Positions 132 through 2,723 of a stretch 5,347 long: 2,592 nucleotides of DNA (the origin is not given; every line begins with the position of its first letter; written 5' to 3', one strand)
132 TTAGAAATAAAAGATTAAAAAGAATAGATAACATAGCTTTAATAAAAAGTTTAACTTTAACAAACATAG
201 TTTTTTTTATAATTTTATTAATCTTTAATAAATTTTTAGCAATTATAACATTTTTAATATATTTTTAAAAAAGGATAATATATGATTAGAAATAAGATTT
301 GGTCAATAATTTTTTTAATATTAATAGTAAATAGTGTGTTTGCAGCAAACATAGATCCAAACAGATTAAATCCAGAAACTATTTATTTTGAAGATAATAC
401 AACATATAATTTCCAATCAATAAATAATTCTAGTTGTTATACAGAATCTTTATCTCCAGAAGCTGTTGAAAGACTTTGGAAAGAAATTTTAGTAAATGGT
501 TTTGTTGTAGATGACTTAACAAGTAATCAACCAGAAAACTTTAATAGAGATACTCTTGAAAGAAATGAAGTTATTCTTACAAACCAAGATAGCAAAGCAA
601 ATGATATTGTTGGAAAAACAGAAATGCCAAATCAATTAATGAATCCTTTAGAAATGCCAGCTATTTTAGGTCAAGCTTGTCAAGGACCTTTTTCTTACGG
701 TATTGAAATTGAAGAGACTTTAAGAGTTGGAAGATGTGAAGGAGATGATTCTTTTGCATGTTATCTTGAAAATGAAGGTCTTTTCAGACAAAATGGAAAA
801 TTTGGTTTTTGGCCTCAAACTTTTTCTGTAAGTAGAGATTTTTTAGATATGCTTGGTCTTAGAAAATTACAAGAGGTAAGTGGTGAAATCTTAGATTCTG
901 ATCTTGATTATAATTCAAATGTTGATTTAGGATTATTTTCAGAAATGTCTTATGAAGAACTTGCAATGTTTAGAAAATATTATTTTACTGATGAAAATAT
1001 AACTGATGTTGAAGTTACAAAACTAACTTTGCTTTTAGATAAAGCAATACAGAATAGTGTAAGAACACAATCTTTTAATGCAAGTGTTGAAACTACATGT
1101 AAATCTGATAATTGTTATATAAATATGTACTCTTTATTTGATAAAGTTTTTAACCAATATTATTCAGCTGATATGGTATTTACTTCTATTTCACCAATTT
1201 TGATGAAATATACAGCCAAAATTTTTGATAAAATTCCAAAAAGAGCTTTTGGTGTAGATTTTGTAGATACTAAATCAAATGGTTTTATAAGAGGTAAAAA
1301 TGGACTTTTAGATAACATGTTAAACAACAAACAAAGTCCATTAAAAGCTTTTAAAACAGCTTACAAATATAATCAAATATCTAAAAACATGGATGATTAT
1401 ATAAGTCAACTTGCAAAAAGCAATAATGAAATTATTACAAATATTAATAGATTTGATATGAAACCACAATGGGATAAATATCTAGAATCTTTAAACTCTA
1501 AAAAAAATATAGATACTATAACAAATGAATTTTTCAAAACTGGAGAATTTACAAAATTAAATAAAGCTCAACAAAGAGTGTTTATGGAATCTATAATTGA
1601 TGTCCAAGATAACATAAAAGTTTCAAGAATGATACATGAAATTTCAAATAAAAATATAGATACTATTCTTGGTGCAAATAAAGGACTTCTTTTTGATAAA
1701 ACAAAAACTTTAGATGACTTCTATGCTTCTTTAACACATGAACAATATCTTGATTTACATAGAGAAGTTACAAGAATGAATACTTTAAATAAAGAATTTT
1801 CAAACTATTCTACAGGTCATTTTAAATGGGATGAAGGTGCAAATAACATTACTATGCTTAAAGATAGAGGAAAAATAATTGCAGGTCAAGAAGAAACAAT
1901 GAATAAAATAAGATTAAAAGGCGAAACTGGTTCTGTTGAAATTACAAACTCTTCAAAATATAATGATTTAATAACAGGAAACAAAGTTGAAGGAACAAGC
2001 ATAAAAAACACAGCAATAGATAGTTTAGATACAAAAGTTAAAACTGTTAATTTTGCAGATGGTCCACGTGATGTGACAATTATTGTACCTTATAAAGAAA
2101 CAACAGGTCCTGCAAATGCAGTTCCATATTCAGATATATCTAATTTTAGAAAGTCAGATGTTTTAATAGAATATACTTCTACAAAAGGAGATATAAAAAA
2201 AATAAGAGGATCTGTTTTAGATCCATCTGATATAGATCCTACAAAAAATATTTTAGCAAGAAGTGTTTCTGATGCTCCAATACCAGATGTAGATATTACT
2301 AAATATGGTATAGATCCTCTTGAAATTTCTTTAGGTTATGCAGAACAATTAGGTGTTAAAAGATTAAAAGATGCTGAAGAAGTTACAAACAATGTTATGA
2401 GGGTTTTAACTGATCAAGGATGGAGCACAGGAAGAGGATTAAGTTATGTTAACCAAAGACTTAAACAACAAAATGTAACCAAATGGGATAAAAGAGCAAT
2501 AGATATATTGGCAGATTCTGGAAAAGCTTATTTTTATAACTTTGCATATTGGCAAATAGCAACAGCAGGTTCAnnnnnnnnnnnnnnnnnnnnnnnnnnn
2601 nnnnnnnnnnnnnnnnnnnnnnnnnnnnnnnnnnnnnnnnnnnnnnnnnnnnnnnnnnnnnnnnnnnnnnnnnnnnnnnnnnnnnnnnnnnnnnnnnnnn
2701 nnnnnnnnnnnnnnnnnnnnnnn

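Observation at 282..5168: Giant, largely non-repetitive orphan surface protein fills about nine tenths of the window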

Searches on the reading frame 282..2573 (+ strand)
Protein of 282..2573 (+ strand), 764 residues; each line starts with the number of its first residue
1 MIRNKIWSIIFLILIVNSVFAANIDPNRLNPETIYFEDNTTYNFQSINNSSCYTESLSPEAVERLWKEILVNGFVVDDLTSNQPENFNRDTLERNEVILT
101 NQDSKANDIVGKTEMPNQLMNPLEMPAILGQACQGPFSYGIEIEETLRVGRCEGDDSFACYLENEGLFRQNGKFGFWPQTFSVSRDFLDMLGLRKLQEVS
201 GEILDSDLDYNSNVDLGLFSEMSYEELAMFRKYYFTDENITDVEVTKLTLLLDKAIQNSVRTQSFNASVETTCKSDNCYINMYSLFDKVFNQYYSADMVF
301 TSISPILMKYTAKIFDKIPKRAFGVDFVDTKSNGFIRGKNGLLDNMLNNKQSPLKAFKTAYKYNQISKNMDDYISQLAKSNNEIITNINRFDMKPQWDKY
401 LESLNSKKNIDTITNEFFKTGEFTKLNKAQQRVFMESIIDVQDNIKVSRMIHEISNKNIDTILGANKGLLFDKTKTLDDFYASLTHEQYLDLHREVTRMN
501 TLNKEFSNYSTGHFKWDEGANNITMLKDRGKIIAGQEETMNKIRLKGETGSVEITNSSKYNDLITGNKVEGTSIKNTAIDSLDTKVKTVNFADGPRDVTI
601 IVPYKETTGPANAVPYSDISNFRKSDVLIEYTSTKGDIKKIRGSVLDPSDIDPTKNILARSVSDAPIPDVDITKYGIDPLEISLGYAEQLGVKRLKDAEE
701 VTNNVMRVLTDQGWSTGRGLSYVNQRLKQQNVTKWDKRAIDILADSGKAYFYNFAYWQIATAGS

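Call 39: predict_structure(alignment_id=A3)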
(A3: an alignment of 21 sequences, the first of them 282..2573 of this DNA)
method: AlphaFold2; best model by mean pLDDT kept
length: 764 residues; sequences in the alignment: 21
mean_pLDDT: 61.2   pTM: 0.54
mean pLDDT of the five models: 61.2, 57.3, 56.2, 56.1, 55.3
residues with pLDDT >= 90: 172; 70-90: 172; 50-70: 60; < 50: 360
segments of 3 or more residues with pLDDT < 50: 1-59, 61-244, 249-322, 718-743, 755-764
pLDDT, mean of each block of 10 residues (from residue 1): 33 33 31 28 29 34 42 33 37 34 39 32 30 26 27 35 30 35 35 31 29 34 43 46 48 37 27 43 30 34 41 47 56 66 66 62 76 86 86 91 93 81 75 85 88 90 85 91 93 92 93 92 88 85 86 91 80 75 92 93 87 90 88 91 88 91 88 92 92 91 86 58 43 42 47 46 31
secondary structure, 60 per line:
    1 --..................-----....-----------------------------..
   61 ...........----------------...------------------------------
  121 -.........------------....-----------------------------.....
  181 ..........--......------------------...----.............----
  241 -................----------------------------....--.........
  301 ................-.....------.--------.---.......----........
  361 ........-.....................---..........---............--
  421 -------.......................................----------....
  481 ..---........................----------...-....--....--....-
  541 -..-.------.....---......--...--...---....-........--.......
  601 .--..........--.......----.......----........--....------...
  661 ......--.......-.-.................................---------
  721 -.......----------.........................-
elements in order (helices of 4 or more, strands of 3 or more residues): H3-20 H26-29 H59-71 H122-130 H143-146 H176-190 H193-198 H224-236 H242-257 H286-289 H292-316 H318-322 H342-348 H353-368 H370-390 H394-403 H407-418 H428-466 H477-482 H486-509 H524-527 E530-533 E536-539 H560-565 E568-570 E573-575 E584-591 E594-601 E604-613 H616-622 E627-633 E638-642 E658-666 H669-675 H679-711 H722-728 H739-763

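Call 43: fold_search(model_id=the predicted structure, library=pdb)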
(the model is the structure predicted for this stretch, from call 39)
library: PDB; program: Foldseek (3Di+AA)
matches with E <= 10: 52; with E <= 0.001: 0
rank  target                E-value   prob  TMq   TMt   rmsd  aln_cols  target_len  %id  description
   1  6qgi                  9.2e-01  0.05  0.07  0.10  23.3       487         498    7  Crystal structure of VP5 from Haloarchaeal pleomorphic virus 2 (released 2019-02-27)
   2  8qgy_A                1.6e+00  0.02  0.07  0.07  33.8       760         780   10  Cryo-EM structure of C-terminally truncated Apoptosis signal-regulating kinase 1 (ASK1) (released 2024-04-03)
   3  9n59_A                1.8e+00  0.02  0.06  0.08  41.6       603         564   10  CryoEM structure of the Azotobacter vinelandii flagellar filament (released 2025-07-16)
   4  1rx0_A                1.9e+00  0.04  0.08  0.13  20.9       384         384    8  Crystal structure of isobutyryl-CoA dehydrogenase complexed with substrate/ligand. (released 2004-04-20)
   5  2d4y_A                2.4e+00  0.02  0.07  0.10  31.3       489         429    7  Crystal structure of a 49K fragment of HAP1 (FlgK) (released 2006-11-14)
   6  9d5n_CC               3.1e+00  0.06  0.05  0.12  49.3       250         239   12  48-nm doublet microtubule from Trichomonas vaginalis strain G3 (released 2025-05-14)
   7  1oey_K                4.0e+00  0.07  0.03  0.17  17.7        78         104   13  Heterodimer of p40phox and p67phox PB1 domains from human NADPH oxidase (released 2003-07-29)
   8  8uy2_C                4.0e+00  0.03  0.04  0.05  19.4       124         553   13  Methylenetetrahydrofolate reductase from Chaetomium thermophilum DSM 1495, AdoMet-bound, Inhibited (T) State (released 2024-06-19)
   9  8uy2_D                4.0e+00  0.02  0.04  0.06  19.2       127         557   12  Methylenetetrahydrofolate reductase from Chaetomium thermophilum DSM 1495, AdoMet-bound, Inhibited (T) State (released 2024-06-19)
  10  2nrj                  4.0e+00  0.02  0.07  0.13  21.7       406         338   10  Crystal Structure of Hemolysin binding component from Bacillus cereus (released 2006-11-14)
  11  3fpp_B                4.2e+00  0.07  0.09  0.23  27.0       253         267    9  Crystal structure of E.coli MacA (released 2009-04-28)
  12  2drv_B                4.2e+00  0.02  0.07  0.16  19.4       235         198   10  Structure of PH1069 protein from Pyrococcus horikoshii OT3 (released 2007-10-02)
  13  8q0e_A                4.2e+00  0.01  0.05  0.11  26.2       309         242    8  Crystal Structure of the N-terminal Domain of Variant Surface Glycoprotein 545 (VSG545) of Trypanosome brucei brucei L (released 2023-09-13)
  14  1oey_L                4.6e+00  0.05  0.03  0.18  16.9        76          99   20  Heterodimer of p40phox and p67phox PB1 domains from human NADPH oxidase (released 2003-07-29)
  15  7xna_A                4.6e+00  0.01  0.07  0.10  29.5       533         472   10  Crystal structure of somatostatin receptor 2 (SSTR2) with peptide antagonist CYN 154806 (released 2022-08-03)
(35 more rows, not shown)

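Call 68: fold_search(model_id=the predicted structure, library=viral)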
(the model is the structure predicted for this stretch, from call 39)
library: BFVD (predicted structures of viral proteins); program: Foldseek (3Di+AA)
matches with E <= 10: 52; with E <= 0.001: 0
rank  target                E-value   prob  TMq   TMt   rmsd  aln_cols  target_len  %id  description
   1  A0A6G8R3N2            4.6e-02  0.11  0.06  0.08  39.4       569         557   12  Virion-associated protein [Proteus phage Privateer]
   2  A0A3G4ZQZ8            2.6e-01  0.13  0.10  0.10  45.3       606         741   12  Uncharacterized protein [Terrestrivirus sp.]
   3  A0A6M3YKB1            2.6e-01  0.10  0.08  0.06  41.8       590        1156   13  (no name in the UniProt tables at hand)
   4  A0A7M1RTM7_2          3.9e-01  0.06  0.07  0.05  32.8       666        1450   12  Uncharacterized protein [uncultured phage cr130_1]
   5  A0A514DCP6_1          4.8e-01  0.05  0.08  0.07  40.1       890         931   12  RNA-dependent RNA polymerase [Picornavirales sp.]
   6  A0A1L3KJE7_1          6.2e-01  0.07  0.07  0.04  38.0       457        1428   13  (no name in the UniProt tables at hand)
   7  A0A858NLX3            7.4e-01  0.08  0.07  0.13  25.5       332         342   14  (no name in the UniProt tables at hand)
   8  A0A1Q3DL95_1          7.4e-01  0.04  0.06  0.06  37.8       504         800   13  Capsid protein [Chionoecetes opilio bacilliform virus]
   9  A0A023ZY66            2.1e+00  0.06  0.05  0.11  27.2       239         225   12  Uncharacterized protein [Mycobacterium phage MosMoris]
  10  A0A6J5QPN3            2.2e+00  0.01  0.05  0.04  63.4       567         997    9  DUF4214 domain-containing protein [uncultured Caudovirales phage]
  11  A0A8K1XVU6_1          2.6e+00  0.01  0.07  0.05  38.2       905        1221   10  (no name in the UniProt tables at hand)
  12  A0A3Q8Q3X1            2.8e+00  0.06  0.05  0.08  30.5       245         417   13  ORF5 [Ullucus polerovirus 1]
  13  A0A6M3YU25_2          3.1e+00  0.02  0.07  0.05  30.1       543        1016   10  Genome polyprotein [Picornavirales sp.]
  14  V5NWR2                3.5e+00  0.02  0.08  0.08  29.1       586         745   12  F-gH [Chelonid alphaherpesvirus 5]
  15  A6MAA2                3.7e+00  0.03  0.06  0.10  34.8       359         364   11  Gp038 [Lactococcus phage KSY1]
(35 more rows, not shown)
